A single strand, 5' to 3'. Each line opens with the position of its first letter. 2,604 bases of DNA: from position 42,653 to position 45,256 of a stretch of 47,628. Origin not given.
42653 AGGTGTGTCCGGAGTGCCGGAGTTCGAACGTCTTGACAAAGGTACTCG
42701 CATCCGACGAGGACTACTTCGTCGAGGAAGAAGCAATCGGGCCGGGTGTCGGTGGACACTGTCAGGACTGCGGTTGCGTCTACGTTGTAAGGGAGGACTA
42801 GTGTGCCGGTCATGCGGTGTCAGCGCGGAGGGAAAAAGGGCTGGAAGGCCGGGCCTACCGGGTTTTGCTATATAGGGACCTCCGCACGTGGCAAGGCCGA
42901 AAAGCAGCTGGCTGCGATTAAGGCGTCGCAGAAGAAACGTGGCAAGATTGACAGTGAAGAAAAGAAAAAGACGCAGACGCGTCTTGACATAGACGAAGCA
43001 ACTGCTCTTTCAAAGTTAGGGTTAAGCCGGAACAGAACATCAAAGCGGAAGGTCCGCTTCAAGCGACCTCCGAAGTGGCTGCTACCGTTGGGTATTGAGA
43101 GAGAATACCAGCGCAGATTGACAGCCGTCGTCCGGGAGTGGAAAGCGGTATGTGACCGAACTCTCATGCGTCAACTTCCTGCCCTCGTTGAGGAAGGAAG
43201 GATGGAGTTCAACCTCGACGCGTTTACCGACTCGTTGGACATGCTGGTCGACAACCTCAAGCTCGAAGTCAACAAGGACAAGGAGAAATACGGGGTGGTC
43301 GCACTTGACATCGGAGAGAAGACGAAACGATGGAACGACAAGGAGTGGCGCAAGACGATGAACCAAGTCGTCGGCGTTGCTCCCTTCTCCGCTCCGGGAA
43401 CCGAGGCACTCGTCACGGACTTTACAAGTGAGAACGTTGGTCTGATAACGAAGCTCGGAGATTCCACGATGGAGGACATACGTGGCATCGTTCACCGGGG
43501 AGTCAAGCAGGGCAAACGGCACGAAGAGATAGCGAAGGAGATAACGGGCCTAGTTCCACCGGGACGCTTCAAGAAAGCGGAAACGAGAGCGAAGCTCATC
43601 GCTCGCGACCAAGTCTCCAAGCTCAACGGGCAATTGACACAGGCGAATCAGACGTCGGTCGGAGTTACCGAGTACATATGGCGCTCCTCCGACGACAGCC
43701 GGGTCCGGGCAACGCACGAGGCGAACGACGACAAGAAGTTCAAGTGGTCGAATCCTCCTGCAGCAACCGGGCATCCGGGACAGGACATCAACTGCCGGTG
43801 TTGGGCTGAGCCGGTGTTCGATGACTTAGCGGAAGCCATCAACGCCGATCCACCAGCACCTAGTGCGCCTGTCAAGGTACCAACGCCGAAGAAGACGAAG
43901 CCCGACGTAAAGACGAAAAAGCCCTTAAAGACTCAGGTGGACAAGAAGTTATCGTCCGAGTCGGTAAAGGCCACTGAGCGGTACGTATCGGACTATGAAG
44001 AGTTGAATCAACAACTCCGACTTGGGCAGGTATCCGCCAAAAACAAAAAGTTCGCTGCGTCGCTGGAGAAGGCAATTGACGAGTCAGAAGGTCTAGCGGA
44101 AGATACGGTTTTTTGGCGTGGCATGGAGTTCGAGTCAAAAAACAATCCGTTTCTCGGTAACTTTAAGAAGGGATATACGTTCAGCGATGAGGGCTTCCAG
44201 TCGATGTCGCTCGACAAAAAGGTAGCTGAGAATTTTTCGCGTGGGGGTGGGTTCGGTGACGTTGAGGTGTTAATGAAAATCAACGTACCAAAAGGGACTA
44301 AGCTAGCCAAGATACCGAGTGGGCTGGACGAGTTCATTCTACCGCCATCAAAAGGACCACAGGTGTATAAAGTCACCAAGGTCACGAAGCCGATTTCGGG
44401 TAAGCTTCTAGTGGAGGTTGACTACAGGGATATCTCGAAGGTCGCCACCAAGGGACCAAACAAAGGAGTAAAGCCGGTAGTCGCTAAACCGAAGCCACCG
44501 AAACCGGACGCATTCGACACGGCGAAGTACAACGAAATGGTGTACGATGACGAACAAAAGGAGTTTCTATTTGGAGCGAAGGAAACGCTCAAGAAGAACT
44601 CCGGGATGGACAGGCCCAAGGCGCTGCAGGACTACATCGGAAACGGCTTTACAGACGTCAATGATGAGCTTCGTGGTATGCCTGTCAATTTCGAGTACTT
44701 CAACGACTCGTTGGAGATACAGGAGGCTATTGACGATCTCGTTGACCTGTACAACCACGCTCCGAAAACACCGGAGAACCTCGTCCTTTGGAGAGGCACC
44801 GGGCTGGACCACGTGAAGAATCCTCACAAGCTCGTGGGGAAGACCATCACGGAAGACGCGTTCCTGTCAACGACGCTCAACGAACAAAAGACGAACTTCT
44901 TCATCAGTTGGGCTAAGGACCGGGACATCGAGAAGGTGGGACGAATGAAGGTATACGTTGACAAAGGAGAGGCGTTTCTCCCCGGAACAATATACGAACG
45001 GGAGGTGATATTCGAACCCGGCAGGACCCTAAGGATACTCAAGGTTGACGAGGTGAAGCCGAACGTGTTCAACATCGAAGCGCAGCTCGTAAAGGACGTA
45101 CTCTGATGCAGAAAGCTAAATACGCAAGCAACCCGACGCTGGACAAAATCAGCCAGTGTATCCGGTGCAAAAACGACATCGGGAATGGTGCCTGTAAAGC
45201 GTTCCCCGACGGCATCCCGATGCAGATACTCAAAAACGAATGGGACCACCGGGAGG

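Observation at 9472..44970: Thirteen-mer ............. occurs eight times, both as a gene-start cassette and inside genes in different frames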

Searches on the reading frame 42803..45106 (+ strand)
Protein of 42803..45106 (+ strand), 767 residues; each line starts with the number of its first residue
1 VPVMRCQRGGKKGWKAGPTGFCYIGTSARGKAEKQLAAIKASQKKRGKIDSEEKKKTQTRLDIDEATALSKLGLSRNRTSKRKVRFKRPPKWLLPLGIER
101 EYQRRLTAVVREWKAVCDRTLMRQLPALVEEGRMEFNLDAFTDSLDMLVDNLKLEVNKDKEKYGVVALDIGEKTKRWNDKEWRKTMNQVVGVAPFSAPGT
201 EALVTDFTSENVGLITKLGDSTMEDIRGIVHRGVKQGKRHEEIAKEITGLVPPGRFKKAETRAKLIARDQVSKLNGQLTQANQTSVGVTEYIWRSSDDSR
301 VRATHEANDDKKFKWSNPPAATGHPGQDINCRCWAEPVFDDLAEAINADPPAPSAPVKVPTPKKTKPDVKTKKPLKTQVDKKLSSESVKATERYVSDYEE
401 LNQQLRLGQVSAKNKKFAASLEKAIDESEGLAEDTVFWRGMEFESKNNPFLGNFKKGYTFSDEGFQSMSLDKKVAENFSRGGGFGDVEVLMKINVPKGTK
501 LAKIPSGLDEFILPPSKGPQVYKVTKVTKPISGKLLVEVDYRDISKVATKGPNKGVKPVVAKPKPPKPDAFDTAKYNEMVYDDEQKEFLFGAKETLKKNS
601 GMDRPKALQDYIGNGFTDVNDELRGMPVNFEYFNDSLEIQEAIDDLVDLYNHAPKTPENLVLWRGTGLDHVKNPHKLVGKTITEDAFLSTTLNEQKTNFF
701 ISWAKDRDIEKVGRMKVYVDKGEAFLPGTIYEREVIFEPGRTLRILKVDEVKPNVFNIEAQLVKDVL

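Call 9: search_protein_families(library=pfam, proteins=[window:42803-45106:+], max_evalue=0.001)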
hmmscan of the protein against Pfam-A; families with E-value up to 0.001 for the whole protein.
window:42803-45106:+ (767 aa): 2 families
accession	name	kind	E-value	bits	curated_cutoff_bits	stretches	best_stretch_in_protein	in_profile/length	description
PF04233.19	Phage_Mu_F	-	3.4e-22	79.7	29.6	1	225-334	2-110/112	Phage Mu protein F like protein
PF03496.20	ADPrib_exo_Tox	-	9.9e-20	71.1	23.4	2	378-506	11-153/196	ADP-ribosyltransferase exoenzyme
